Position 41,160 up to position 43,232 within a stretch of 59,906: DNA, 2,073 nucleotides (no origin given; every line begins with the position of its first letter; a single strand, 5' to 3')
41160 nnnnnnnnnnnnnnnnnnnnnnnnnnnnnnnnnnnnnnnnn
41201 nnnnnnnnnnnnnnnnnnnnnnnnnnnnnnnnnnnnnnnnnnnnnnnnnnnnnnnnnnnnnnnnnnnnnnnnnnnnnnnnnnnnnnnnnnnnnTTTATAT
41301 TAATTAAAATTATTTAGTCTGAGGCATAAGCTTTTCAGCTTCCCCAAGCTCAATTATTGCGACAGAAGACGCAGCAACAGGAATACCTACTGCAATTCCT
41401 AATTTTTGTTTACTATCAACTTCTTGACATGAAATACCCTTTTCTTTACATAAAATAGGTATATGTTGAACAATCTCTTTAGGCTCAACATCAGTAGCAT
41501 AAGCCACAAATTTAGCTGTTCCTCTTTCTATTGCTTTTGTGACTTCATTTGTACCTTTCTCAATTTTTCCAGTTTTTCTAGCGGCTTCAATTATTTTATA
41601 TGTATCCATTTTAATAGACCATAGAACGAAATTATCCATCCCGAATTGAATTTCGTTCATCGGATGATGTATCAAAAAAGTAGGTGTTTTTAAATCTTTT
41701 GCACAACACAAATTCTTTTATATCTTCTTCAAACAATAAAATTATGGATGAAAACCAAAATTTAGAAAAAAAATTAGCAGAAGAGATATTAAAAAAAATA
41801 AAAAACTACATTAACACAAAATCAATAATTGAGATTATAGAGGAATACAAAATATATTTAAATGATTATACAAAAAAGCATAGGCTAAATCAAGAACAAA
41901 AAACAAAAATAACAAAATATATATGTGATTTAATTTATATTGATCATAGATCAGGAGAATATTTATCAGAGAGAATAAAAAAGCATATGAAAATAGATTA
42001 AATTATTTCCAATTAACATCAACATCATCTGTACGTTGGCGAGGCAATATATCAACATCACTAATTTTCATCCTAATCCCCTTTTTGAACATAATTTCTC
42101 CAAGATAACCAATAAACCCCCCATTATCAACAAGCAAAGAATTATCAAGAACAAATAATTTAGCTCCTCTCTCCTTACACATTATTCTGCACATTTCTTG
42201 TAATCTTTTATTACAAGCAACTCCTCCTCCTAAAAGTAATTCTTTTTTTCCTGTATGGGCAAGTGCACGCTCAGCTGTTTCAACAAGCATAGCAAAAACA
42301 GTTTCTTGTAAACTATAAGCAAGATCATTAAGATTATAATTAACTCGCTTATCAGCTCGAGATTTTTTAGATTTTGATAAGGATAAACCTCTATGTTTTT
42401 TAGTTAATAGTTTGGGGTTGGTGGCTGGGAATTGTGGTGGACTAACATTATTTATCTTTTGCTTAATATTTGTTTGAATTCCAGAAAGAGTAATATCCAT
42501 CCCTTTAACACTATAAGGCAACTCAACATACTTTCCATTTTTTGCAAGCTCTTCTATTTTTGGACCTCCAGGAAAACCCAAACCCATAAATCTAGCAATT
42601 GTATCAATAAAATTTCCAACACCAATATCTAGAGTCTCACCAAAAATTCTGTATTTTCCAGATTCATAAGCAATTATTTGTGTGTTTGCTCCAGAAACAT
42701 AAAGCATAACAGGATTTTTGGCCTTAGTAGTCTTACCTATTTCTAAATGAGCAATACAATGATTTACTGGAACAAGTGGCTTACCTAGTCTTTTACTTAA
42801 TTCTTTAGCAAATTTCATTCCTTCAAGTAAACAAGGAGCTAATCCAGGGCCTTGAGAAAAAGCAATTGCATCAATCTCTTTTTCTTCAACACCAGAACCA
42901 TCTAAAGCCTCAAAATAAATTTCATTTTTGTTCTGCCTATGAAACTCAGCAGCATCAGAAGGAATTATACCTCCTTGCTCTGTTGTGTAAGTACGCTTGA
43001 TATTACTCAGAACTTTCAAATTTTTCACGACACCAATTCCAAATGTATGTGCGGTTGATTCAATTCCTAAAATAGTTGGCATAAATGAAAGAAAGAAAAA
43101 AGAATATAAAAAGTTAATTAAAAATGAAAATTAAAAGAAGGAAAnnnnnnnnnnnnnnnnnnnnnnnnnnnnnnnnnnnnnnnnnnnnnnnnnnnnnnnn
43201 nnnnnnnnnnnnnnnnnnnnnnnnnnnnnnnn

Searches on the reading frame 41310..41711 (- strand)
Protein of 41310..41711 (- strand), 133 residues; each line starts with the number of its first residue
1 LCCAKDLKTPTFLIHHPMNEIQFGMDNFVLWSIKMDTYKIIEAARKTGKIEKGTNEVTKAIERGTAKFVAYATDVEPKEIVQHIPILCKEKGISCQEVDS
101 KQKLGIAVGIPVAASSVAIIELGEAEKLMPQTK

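Call 65: search_protein_families(library=pfam, proteins=[window:41310-41711:-], max_evalue=0.001)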
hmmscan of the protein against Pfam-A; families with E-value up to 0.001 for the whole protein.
window:41310-41711:- (133 aa): 1 family
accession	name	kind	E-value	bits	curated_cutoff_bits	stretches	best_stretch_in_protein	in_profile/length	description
PF01248.31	Ribosomal_L7Ae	-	1.5e-24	85.9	22.1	1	37-128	3-94/95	Ribosomal protein L7Ae/L30e/S12e/Gadd45 family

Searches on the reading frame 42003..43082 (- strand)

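Call 24: search_protein_families(library=pfam, proteins=[window:42003-43082:-], max_evalue=0.001)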
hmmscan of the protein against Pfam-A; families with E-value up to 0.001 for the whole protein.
window:42003-43082:- (359 aa): 2 families
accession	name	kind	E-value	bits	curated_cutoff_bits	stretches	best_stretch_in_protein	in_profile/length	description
PF00814.31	TsaD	-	1.7e-76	257.9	24.8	1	24-322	2-260/264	tRNA N6-adenosine threonylcarbamoyltransferase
PF22521.2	HypF_C_2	-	4.4e-07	30.3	27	1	244-313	159-228/241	Carbamoyltransferase, Kae1-like Domain, second subdomain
